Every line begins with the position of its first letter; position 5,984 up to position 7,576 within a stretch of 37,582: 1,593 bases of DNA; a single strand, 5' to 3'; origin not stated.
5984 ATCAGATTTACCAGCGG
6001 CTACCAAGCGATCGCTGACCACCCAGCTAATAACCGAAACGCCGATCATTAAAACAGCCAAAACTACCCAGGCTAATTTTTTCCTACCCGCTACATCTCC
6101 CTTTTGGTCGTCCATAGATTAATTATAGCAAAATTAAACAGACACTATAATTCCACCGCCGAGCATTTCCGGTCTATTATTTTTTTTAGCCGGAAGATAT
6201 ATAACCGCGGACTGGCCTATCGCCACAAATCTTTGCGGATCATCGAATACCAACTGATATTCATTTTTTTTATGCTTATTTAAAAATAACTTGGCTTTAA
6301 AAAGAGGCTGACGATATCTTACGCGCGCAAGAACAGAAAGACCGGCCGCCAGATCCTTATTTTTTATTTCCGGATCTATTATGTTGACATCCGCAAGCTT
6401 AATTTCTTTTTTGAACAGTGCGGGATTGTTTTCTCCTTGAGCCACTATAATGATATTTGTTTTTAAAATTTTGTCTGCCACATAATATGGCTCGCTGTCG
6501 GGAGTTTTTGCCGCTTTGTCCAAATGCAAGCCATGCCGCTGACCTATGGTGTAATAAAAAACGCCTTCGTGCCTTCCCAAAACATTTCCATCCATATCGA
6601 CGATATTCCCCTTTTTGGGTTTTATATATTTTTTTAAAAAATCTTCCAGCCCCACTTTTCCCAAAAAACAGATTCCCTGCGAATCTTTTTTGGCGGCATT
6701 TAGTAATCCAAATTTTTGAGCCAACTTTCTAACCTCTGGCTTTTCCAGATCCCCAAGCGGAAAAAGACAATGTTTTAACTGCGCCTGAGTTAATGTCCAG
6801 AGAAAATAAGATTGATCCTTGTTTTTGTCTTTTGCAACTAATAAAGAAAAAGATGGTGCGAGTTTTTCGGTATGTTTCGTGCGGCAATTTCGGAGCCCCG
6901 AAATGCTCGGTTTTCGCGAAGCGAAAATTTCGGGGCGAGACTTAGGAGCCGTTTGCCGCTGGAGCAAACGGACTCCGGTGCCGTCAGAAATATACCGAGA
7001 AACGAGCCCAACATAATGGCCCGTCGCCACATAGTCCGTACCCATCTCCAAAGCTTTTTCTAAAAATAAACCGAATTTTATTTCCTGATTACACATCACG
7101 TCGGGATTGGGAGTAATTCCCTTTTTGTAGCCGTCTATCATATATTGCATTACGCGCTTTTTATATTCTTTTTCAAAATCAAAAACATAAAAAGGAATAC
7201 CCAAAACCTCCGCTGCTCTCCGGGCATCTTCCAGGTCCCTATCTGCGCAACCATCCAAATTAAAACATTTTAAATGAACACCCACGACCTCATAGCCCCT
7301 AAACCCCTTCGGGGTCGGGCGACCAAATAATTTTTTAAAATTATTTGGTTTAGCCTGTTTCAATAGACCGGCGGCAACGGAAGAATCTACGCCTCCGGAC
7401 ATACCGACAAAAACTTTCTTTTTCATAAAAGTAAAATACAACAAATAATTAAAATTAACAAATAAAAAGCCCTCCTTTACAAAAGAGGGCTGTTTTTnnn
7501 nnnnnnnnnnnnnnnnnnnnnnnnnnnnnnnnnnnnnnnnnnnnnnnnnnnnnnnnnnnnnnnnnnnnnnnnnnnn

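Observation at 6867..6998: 132-nt GC-rich element with terminal inverted repeats, inserted in frame inside mnmA (RPE/MITE-like)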

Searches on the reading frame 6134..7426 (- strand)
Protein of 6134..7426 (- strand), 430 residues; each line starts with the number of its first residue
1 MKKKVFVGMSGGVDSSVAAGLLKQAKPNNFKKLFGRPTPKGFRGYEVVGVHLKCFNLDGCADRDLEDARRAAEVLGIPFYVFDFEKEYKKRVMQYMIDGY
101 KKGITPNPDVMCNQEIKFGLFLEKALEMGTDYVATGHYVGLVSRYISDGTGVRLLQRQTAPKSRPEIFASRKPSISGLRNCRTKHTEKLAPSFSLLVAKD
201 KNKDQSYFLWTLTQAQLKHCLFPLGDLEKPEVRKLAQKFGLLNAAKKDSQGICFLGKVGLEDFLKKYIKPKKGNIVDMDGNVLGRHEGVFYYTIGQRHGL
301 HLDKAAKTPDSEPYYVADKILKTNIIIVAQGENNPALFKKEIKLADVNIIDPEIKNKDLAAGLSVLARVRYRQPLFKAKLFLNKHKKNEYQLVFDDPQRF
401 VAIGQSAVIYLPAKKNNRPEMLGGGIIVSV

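Call 10: find_homologous_proteins(query=window:6134-7426:-)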
Query window:6134-7426:- (430 aa): 8000 proteins with E <= 0.001 among 8000 candidates; the best 120 are listed.
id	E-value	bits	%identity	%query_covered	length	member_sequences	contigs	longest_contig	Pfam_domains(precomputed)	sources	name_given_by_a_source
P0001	2.4e-289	977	100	100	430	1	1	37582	PF20259.4,PF03054.23,PF20258.5,PF02540.24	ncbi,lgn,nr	ncbi:MAG: tRNA 2-thiouridine(34) synthase MnmA [Patescibacteria group bacterium]|nr:tRNA 2-thiouridi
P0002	4.2e-203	693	77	99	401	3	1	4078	PF24167.2,PF20259.4,PF03054.23,PF20258.5,PF02540.24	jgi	-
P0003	5.2e-192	657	72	100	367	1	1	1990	PF24167.2,PF20259.4,PF03054.23,PF20258.5,PF02540.24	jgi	jgi:tRNA-specific 2-thiouridylase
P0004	5.7e-188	643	69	100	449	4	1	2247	PF20259.4,PF03054.23,PF20258.5,PF02540.24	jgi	-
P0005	9.2e-179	613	69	100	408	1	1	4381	PF24167.2,PF20259.4,PF03054.23,PF20258.5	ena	-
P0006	3.3e-174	598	66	100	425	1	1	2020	PF24167.2,PF20259.4,PF03054.23,PF20258.5,PF02540.24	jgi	jgi:tRNA-specific 2-thiouridylase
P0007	4.8e-169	581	68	98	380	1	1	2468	PF24167.2,PF20259.4,PF03054.23,PF20258.5,PF02540.24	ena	-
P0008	9.8e-168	577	66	99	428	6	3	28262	PF24167.2,PF20259.4,PF03054.23,PF20258.5,PF02540.24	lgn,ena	-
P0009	1.3e-167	576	66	99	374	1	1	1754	PF24167.2,PF20259.4,PF03054.23,PF20258.5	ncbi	-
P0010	5.1e-167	574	67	99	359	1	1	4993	PF24167.2,PF20259.4,PF03054.23,PF20258.5,PF02540.24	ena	-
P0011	9.9e-167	573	66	99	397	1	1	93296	PF24167.2,PF20259.4,PF03054.23,PF20258.5,PF02540.24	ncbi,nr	ncbi:tRNA 2-thiouridine(34) synthase MnmA [Patescibacteria group bacterium]|nr:tRNA 2-thiouridine(34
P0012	1.0e-166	573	64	99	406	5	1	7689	PF24167.2,PF20259.4,PF03054.23,PF00764.26,PF20258.5,PF02540.24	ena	-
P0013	1.1e-165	570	66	99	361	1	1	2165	PF24167.2,PF20259.4,PF03054.23,PF20258.5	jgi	-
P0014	3.9e-165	568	66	99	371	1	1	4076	PF24167.2,PF20259.4,PF03054.23,PF00764.26,PF20258.5,PF02540.24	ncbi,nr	ncbi:MAG: tRNA 2-thiouridine(34) synthase MnmA [Candidatus Berkelbacteria bacterium]|nr:tRNA 2-thiou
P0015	9.9e-164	564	66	99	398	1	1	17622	PF24167.2,PF20259.4,PF03054.23,PF20258.5,PF02540.24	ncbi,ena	ncbi:MAG: tRNA 2-thiouridine(34) synthase MnmA [Patescibacteria group bacterium]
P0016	1.5e-163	563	66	99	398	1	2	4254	PF24167.2,PF20259.4,PF03054.23,PF20258.5,PF02540.24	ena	-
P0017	8.5e-162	557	63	99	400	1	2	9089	PF24167.2,PF20259.4,PF03054.23,PF20258.5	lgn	-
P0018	1.8e-161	556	66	99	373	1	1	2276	PF24167.2,PF20259.4,PF03054.23,PF20258.5,PF02540.24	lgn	-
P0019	3.2e-161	555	66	99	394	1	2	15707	PF24167.2,PF20259.4,PF03054.23,PF20258.5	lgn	-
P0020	2.0e-160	553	65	99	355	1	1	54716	PF24167.2,PF20259.4,PF03054.23,PF00764.26,PF20258.5,PF02540.24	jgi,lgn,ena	-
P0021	4.0e-160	552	65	99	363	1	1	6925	PF24167.2,PF20259.4,PF03054.23,PF00764.26,PF20258.5,PF02540.24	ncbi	ncbi:MAG: tRNA 2-thiouridine(34) synthase MnmA [Minisyncoccota bacterium]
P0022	8.6e-160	551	64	99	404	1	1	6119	PF24167.2,PF20259.4,PF03054.23,PF20258.5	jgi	jgi:tRNA-specific 2-thiouridylase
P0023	1.7e-159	550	64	99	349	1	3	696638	PF24167.2,PF20259.4,PF03054.23,PF20258.5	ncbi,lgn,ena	-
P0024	4.1e-159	548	64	99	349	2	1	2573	PF24167.2,PF20259.4,PF03054.23,PF20258.5,PF02540.24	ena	-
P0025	5.9e-159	548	63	99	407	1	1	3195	PF24167.2,PF20259.4,PF03054.23,PF20258.5,PF02540.24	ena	-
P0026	8.7e-153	527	63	99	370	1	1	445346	PF24167.2,PF20259.4,PF03054.23,PF20258.5,PF02540.24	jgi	jgi:tRNA-uridine 2-sulfurtransferase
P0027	1.5e-150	520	58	100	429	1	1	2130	PF20259.4,PF03054.23,PF20258.5,PF02540.24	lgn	-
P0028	3.1e-150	519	61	99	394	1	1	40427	PF24167.2,PF20259.4,PF03054.23,PF02568.21,PF20258.5,PF02540.24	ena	-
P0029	7.5e-148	511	56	98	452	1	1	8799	PF20259.4,PF03054.23,PF20258.5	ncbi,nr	ncbi:tRNA-specific 2-thiouridylase [bacterium]|nr:MAG: tRNA-specific 2-thiouridylase [bacterium]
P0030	2.1e-146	506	57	99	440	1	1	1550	PF24167.2,PF20259.4,PF03054.23,PF20258.5,PF02540.24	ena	-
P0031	8.5e-145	501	54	99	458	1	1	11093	PF20259.4,PF03054.23,PF20258.5,PF02540.24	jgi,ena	-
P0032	1.9e-139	484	58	99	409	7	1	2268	PF20259.4,PF03054.23,PF20258.5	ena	-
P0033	7.8e-138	478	57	99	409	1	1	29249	PF20259.4,PF03054.23,PF20258.5,PF02540.24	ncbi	-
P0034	1.4e-137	477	56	97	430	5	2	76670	PF20259.4,PF03054.23,PF20258.5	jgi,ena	-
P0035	1.5e-137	477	56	100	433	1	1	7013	PF24167.2,PF20259.4,PF03054.23,PF20258.5,PF02540.24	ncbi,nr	ncbi:tRNA-specific 2-thiouridylase [Candidatus Wolfebacteria bacterium]|nr:tRNA-specific 2-thiouridy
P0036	4.8e-137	476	55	99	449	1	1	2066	PF24167.2,PF20259.4,PF03054.23,PF02568.21,PF20258.5,PF02540.24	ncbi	-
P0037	1.4e-136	474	56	99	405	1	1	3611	PF24167.2,PF20259.4,PF03054.23,PF02568.21,PF20258.5,PF02540.24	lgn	-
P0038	9.4e-136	471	56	100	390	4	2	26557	PF20259.4,PF03054.23,PF20258.5,PF02540.24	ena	-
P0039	1.5e-135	471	56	99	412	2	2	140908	PF24167.2,PF20259.4,PF03054.23,PF20258.5,PF02540.24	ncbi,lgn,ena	-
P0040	1.8e-135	470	57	99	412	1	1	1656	PF24167.2,PF20259.4,PF03054.23,PF02568.21,PF20258.5,PF02540.24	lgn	-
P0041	4.4e-135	469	55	99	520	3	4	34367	PF20259.4,PF03054.23,PF20258.5,PF02540.24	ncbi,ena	-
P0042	6.8e-135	469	54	99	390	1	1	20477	PF20259.4,PF03054.23,PF20258.5,PF02540.24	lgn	-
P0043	1.4e-134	468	55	100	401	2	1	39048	PF24167.2,PF20259.4,PF03054.23,PF02568.21,PF20258.5,PF02540.24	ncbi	-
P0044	4.2e-134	466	54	100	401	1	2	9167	PF00733.28,PF24167.2,PF20259.4,PF03054.23,PF02568.21,PF20258.5,PF02540.24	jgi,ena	-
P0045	7.4e-134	465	57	100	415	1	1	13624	PF24167.2,PF20259.4,PF03054.23,PF20258.5,PF02540.24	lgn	-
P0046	1.4e-133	464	55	100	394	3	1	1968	PF24167.2,PF20259.4,PF03054.23,PF20258.5,PF02540.24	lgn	-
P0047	2.4e-133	463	56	99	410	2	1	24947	PF24167.2,PF20259.4,PF03054.23,PF02568.21,PF20258.5,PF02540.24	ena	-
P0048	5.1e-133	462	56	99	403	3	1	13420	PF24167.2,PF20259.4,PF03054.23,PF20258.5,PF02540.24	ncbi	-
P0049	5.2e-133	462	52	99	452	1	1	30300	PF20259.4,PF03054.23,PF20258.5,PF02540.24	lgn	-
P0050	9.0e-133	462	55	99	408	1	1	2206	PF24167.2,PF20259.4,PF03054.23,PF02568.21,PF20258.5,PF02540.24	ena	-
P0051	1.7e-132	461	54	99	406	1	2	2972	PF24167.2,PF20259.4,PF03054.23,PF02568.21,PF20258.5,PF02540.24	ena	-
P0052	2.1e-132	460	55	99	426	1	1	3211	PF00733.28,PF24167.2,PF20259.4,PF03054.23,PF06508.20,PF02568.21,PF20258.5,PF02540.24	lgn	-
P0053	2.2e-132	460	53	100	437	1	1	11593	PF20259.4,PF03054.23,PF20258.5,PF02540.24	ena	-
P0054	3.4e-132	460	57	97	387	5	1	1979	PF24167.2,PF20259.4,PF03054.23,PF02568.21,PF20258.5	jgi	-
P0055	8.3e-132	458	56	99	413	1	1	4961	PF20259.4,PF03054.23,PF20258.5,PF02540.24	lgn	-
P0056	9.8e-132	458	56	97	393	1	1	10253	PF24167.2,PF20259.4,PF03054.23,PF02568.21,PF20258.5,PF02540.24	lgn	-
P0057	1.0e-131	458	56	100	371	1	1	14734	PF24167.2,PF20259.4,PF03054.23,PF20258.5,PF02540.24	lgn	-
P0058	2.0e-131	457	57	97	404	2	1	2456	PF24167.2,PF20259.4,PF03054.23,PF20258.5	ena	-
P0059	2.0e-131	457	54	99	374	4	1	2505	PF24167.2,PF20259.4,PF03054.23,PF20258.5,PF02540.24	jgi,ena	-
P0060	2.0e-131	457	55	98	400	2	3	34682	PF24167.2,PF20259.4,PF03054.23,PF20258.5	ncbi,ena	-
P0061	2.2e-131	457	53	99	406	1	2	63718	PF20259.4,PF03054.23,PF20258.5,PF02540.24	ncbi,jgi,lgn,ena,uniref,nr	ncbi:MAG: tRNA 2-thiouridine(34) synthase MnmA [Candidatus Harrisonbacteria bacterium CG10_big_fil_r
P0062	3.0e-131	457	52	99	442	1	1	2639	PF00733.28,PF24167.2,PF20259.4,PF03054.23,PF20258.5,PF02540.24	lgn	-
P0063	3.2e-131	456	55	99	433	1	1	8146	PF00733.28,PF24167.2,PF20259.4,PF03054.23,PF06508.20,PF02568.21,PF20258.5,PF02540.24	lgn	-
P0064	3.8e-131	456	54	99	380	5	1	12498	PF24167.2,PF20259.4,PF03054.23,PF20258.5,PF02540.24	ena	-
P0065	3.9e-131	456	54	99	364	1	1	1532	PF24167.2,PF20259.4,PF03054.23,PF02568.21,PF00764.26,PF20258.5,PF02540.24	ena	-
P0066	5.7e-131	456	56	99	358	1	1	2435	PF24167.2,PF20259.4,PF03054.23,PF02568.21,PF20258.5,PF02540.24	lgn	-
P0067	7.8e-131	455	54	99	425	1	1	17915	PF24167.2,PF20259.4,PF03054.23,PF20258.5,PF02540.24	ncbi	-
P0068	7.8e-131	455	53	99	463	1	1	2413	PF24167.2,PF20259.4,PF03054.23,PF02568.21,PF02540.24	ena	-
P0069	8.8e-131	455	55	99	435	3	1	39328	PF24167.2,PF20259.4,PF03054.23,PF20258.5,PF02540.24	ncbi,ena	ncbi:MAG TPA: tRNA 2-thiouridine(34) synthase MnmA [Candidatus Paceibacterota bacterium]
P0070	1.1e-130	455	55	99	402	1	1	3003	PF24167.2,PF20259.4,PF03054.23,PF20258.5,PF02540.24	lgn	-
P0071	1.3e-130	454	53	99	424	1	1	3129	PF24167.2,PF20259.4,PF03054.23,PF20258.5,PF02540.24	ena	-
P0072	1.5e-130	454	55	99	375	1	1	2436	PF24167.2,PF20259.4,PF03054.23,PF02568.21,PF20258.5,PF02540.24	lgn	-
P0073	2.1e-130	454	54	99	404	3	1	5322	PF24167.2,PF20259.4,PF03054.23,PF20258.5,PF02540.24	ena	-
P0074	2.7e-130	453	53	100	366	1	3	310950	PF20259.4,PF03054.23,PF20258.5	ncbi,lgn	-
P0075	2.8e-130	453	53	99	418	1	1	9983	PF24167.2,PF20259.4,PF03054.23,PF20258.5,PF02540.24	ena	-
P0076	4.1e-130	453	56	99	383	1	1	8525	PF24167.2,PF20259.4,PF03054.23,PF20258.5,PF02540.24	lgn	-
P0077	5.1e-130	452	54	100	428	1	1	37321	PF24167.2,PF20259.4,PF03054.23,PF02568.21,PF20258.5,PF02540.24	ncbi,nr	ncbi:MAG: tRNA-specific 2-thiouridylase [Patescibacteria group bacterium]|nr:tRNA-specific 2-thiouri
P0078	6.4e-130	452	57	99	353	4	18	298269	PF24167.2,PF20259.4,PF03054.23,PF02568.21,PF20258.5,PF02540.24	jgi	jgi:tRNA-uridine 2-sulfurtransferase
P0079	9.7e-130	452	56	98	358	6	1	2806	PF24167.2,PF20259.4,PF03054.23,PF20258.5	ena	-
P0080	1.0e-129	451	54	99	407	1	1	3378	PF24167.2,PF20259.4,PF03054.23,PF20258.5,PF02540.24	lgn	-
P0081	1.6e-129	451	57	99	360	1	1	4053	PF24167.2,PF20259.4,PF03054.23,PF02568.21,PF20258.5,PF02540.24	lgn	-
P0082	2.1e-129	450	57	99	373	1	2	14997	PF24167.2,PF20259.4,PF03054.23,PF02568.21,PF20258.5,PF02540.24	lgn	-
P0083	2.9e-129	450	54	98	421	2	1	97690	PF24167.2,PF20259.4,PF03054.23,PF20258.5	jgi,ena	-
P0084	4.4e-129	449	55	99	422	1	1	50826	PF24167.2,PF20259.4,PF03054.23,PF20258.5,PF02540.24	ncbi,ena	-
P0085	4.9e-129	449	53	100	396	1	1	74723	PF20259.4,PF03054.23,PF20258.5,PF02540.24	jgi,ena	-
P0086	5.2e-129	449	53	99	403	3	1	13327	PF24167.2,PF20259.4,PF03054.23,PF20258.5,PF02540.24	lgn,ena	-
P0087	6.4e-129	449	55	100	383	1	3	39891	PF24167.2,PF20259.4,PF03054.23,PF20258.5,PF02540.24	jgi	jgi:tRNA-specific 2-thiouridylase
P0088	7.1e-129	449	55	99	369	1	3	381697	PF24167.2,PF20259.4,PF03054.23,PF20258.5,PF02540.24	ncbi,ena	ncbi:MAG: tRNA 2-thiouridine(34) synthase MnmA [Patescibacteria group bacterium]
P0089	7.6e-129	449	54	99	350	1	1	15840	PF24167.2,PF20259.4,PF03054.23,PF20258.5,PF02540.24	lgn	-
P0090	8.2e-129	449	54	99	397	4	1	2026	PF24167.2,PF20259.4,PF03054.23,PF02568.21,PF20258.5,PF02540.24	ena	-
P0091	8.6e-129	448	55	98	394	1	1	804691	PF24167.2,PF20259.4,PF03054.23,PF20258.5,PF02540.24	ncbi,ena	-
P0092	9.4e-129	448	55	99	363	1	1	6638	PF24167.2,PF20259.4,PF03054.23,PF20258.5,PF02540.24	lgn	-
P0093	9.6e-129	448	54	98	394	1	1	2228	PF24167.2,PF20259.4,PF03054.23,PF20258.5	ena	-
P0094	1.0e-128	448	55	99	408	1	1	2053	PF24167.2,PF20259.4,PF03054.23,PF20258.5,PF02540.24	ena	-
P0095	1.1e-128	448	53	98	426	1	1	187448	PF24167.2,PF20259.4,PF03054.23,PF20258.5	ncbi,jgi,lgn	-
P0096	1.3e-128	448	55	99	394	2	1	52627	PF24167.2,PF20259.4,PF03054.23,PF20258.5,PF02540.24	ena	-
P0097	1.6e-128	448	54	100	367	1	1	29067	PF20259.4,PF03054.23,PF20258.5,PF02540.24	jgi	-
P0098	1.7e-128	447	51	99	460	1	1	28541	PF24167.2,PF20259.4,PF03054.23,PF02568.21,PF20258.5,PF02540.24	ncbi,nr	ncbi:MAG: tRNA 2-thiouridine(34) synthase MnmA [Patescibacteria group bacterium]|nr:tRNA 2-thiouridi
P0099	1.9e-128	447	54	99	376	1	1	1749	PF24167.2,PF20259.4,PF03054.23,PF01171.27,PF20258.5,PF02540.24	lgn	-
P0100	2.0e-128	447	53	99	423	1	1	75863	PF24167.2,PF20259.4,PF03054.23,PF02568.21,PF20258.5,PF02540.24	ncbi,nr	ncbi:tRNA-specific 2-thiouridylase [Patescibacteria group bacterium]|nr:tRNA-specific 2-thiouridylas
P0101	2.7e-128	447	56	99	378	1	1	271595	PF24167.2,PF20259.4,PF03054.23,PF00764.26,PF20258.5,PF02540.24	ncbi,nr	ncbi:MAG: tRNA 2-thiouridine(34) synthase MnmA [Candidatus Harrisonbacteria bacterium]|nr:tRNA 2-thi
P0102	3.1e-128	447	51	98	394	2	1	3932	PF20259.4,PF03054.23,PF20258.5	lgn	-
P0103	3.4e-128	446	55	95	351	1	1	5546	PF24167.2,PF20259.4,PF03054.23,PF02568.21,PF20258.5,PF02540.24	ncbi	-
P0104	4.2e-128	446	55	99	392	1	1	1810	PF24167.2,PF20259.4,PF03054.23,PF20258.5,PF02540.24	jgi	-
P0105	4.5e-128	446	51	99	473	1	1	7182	PF20259.4,PF03054.23,PF20258.5,PF02540.24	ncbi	ncbi:MAG: tRNA 2-thiouridine(34) synthase MnmA, partial [Patescibacteria group bacterium]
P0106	5.9e-128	446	54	99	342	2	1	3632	PF24167.2,PF20259.4,PF03054.23,PF20258.5,PF02540.24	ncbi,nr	ncbi:MAG: tRNA 2-thiouridine(34) synthase MnmA [Candidatus Pacebacteria bacterium]|nr:tRNA 2-thiouri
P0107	6.5e-128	446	54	100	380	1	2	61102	PF00733.28,PF24167.2,PF20259.4,PF03054.23,PF20258.5,PF02540.24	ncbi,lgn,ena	-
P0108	8.3e-128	445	56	100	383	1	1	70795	PF24167.2,PF20259.4,PF03054.23,PF20258.5,PF02540.24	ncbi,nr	ncbi:MAG: tRNA 2-thiouridine(34) synthase MnmA [bacterium]|nr:tRNA 2-thiouridine(34) synthase MnmA [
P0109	8.7e-128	445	52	98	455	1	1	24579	PF20259.4,PF03054.23,PF20258.5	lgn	-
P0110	9.6e-128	445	54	99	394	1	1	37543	PF24167.2,PF20259.4,PF03054.23,PF02568.21,PF20258.5,PF02540.24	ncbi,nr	ncbi:MAG: tRNA 2-thiouridine(34) synthase MnmA [Candidatus Wolfebacteria bacterium]|nr:tRNA 2-thiour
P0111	1.2e-127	445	50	99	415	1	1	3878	PF20259.4,PF03054.23,PF20258.5,PF02540.24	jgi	jgi:tRNA-uridine 2-sulfurtransferase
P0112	1.4e-127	444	54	100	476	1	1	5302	PF24167.2,PF20259.4,PF03054.23,PF02568.21,PF20258.5,PF02540.24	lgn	-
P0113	1.4e-127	444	54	99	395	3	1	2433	PF24167.2,PF20259.4,PF03054.23,PF02568.21,PF20258.5,PF02540.24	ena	-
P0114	1.5e-127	444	53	99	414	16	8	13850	PF20259.4,PF03054.23,PF20258.5,PF02540.24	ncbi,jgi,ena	-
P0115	1.6e-127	444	54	99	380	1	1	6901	PF24167.2,PF20259.4,PF03054.23,PF02568.21,PF20258.5,PF02540.24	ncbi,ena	-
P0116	1.8e-127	444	54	96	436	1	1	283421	PF24167.2,PF20259.4,PF03054.23,PF02568.21,PF20258.5,PF02540.24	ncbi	-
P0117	2.0e-127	444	53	95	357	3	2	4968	PF24167.2,PF20259.4,PF03054.23,PF20258.5,PF02540.24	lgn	-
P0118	2.3e-127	444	53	99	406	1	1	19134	PF24167.2,PF20259.4,PF03054.23,PF02568.21,PF20258.5,PF02540.24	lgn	-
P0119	2.4e-127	444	54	99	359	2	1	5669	PF24167.2,PF20259.4,PF03054.23,PF00764.26,PF20258.5,PF02540.24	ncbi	-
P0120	3.1e-127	443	53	99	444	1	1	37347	PF24167.2,PF20259.4,PF03054.23,PF20258.5,PF02540.24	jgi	jgi:tRNA-specific 2-thiouridylase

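Call 11: search_protein_families(library=pfam, proteins=[window:6134-7426:-], max_evalue=0.01)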
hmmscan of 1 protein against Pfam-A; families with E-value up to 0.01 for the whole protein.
window:6134-7426:- (430 aa): 5 families
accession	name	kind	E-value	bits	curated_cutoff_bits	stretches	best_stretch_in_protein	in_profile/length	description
PF03054.22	tRNA_Me_trans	-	5.5e-65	219.3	20.6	2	3-143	1-132/202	tRNA methyl transferase HUP domain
PF20259.3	tRNA_Me_trans_M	-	1.3e-23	82.8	27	1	261-330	1-66/66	tRNA methyl transferase PRC-barrel domain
PF20258.4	tRNA_Me_trans_C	-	1.4e-09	38.6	20.6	1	340-427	2-77/77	Aminomethyltransferase beta-barrel domain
PF02540.23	NAD_synthase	-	2.3e-06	27.4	21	1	3-88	19-85/242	NAD synthase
PF24167.1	DUF7411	-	0.001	19.1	28.7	0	49-101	25-76/194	Family of unknown function (DUF7411)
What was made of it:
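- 6134..7426 (-): mnmA (tRNA 2-thiouridine(34) synthase), the host gene of the element. Pfam PF03054, PF20259 and PF20258 in call 11.
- On Intein, self-splicing intron or bypassed insert: Pfam reports no Hint/intein domain (call 11).
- Pfam reports no Hint/intein domain in the protein (call 11).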

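Call 14: find_encoding_contigs(protein=P0002, flank=3000, max_places=2)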
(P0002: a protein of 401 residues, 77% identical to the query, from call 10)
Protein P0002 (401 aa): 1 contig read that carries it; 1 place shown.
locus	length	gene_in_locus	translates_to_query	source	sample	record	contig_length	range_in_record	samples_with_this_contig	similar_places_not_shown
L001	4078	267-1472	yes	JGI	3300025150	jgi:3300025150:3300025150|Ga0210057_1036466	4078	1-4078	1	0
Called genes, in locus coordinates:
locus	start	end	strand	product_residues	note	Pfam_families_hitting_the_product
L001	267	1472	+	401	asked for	PF02540:NAD_synthase (faint), PF03054:tRNA_Me_trans, PF24167:DUF7411 (weak), PF03054:tRNA_Me_trans, PF20259:tRNA_Me_trans_M, PF20258:tRNA_Me_trans_C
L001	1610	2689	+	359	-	PF01207:Dus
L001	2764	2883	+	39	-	-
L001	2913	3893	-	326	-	PF01018:GTP1_OBG, PF01926:MMR_HSR1, PF02421:FeoB_N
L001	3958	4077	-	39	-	?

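Call 15: find_encoding_contigs(protein=P0012, flank=5000, max_places=2)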
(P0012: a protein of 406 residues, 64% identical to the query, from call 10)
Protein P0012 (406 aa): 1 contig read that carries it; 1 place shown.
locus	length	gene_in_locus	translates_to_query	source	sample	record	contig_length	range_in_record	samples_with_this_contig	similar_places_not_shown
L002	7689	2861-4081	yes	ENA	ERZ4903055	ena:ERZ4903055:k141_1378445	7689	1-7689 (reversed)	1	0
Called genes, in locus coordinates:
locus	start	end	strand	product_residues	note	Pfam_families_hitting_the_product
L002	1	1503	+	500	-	?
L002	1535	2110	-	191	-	PF08207:EFP_N, PF01132:EFP (weak), PF09285:Elong-fact-P_C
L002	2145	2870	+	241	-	PF00483:NTP_transferase, PF12804:NTP_transf_3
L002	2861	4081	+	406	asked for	PF00764:Arginosuc_synth (weak), PF02540:NAD_synthase (faint), PF03054:tRNA_Me_trans, PF24167:DUF7411, PF03054:tRNA_Me_trans, PF20259:tRNA_Me_trans_M, PF20258:tRNA_Me_trans_C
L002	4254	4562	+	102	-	-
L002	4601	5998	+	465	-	PF13567:DUF4131, PF03772:Competence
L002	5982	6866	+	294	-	PF00753:Lactamase_B, PF12706:Lactamase_B_2 (weak)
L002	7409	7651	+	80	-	PF01336:tRNA_anti-codon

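Call 16: find_encoding_contigs(protein=P0025, flank=3000, max_places=2)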
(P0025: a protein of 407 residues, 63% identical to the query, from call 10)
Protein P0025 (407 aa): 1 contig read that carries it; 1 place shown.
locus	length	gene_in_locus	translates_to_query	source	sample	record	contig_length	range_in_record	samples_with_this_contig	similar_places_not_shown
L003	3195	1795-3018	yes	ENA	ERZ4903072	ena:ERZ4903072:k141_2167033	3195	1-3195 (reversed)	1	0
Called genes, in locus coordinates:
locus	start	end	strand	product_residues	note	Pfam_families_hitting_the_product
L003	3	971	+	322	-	?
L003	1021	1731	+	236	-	-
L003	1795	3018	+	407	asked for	PF02540:NAD_synthase (weak), PF03054:tRNA_Me_trans, PF24167:DUF7411, PF03054:tRNA_Me_trans, PF20259:tRNA_Me_trans_M, PF20258:tRNA_Me_trans_C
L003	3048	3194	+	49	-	?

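Call 17: find_encoding_contigs(protein=P0028, flank=10000, max_places=1)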
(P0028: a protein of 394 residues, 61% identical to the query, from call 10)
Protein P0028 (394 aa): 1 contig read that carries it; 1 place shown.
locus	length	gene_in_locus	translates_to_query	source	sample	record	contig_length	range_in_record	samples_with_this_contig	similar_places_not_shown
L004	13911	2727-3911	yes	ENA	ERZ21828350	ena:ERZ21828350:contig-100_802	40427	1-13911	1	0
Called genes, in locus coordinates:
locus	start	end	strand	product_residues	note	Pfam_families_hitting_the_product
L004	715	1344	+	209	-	-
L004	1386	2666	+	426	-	PF01225:Mur_ligase, PF08245:Mur_ligase_M, PF02875:Mur_ligase_C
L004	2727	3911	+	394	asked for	PF02540:NAD_synthase (weak), PF02568:ThiI (faint), PF03054:tRNA_Me_trans, PF24167:DUF7411 (weak), PF03054:tRNA_Me_trans, PF20259:tRNA_Me_trans_M, PF20258:tRNA_Me_trans_C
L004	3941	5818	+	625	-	-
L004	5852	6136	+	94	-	PF18908:DUF5663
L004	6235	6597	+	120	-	-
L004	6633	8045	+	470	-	PF13567:DUF4131, PF03772:Competence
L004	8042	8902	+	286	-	PF00753:Lactamase_B (weak)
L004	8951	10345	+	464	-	PF01336:tRNA_anti-codon, PF00152:tRNA-synt_2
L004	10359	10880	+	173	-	PF00334:NDK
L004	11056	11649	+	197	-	PF00929:RNase_T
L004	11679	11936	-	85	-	-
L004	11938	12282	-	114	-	-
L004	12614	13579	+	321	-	PF00625:Guanylate_kin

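Call 18: find_encoding_contigs(protein=P0030, flank=3000, max_places=1)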
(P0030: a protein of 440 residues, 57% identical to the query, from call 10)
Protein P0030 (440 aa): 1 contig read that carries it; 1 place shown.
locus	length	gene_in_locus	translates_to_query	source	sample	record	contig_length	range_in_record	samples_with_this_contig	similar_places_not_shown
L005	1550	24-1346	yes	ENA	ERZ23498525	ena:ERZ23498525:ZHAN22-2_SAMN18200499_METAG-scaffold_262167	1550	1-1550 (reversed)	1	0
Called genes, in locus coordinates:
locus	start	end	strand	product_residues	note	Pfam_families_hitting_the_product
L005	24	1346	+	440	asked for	PF02540:NAD_synthase (weak), PF03054:tRNA_Me_trans, PF24167:DUF7411 (weak), PF03054:tRNA_Me_trans, PF20259:tRNA_Me_trans_M, PF20258:tRNA_Me_trans_C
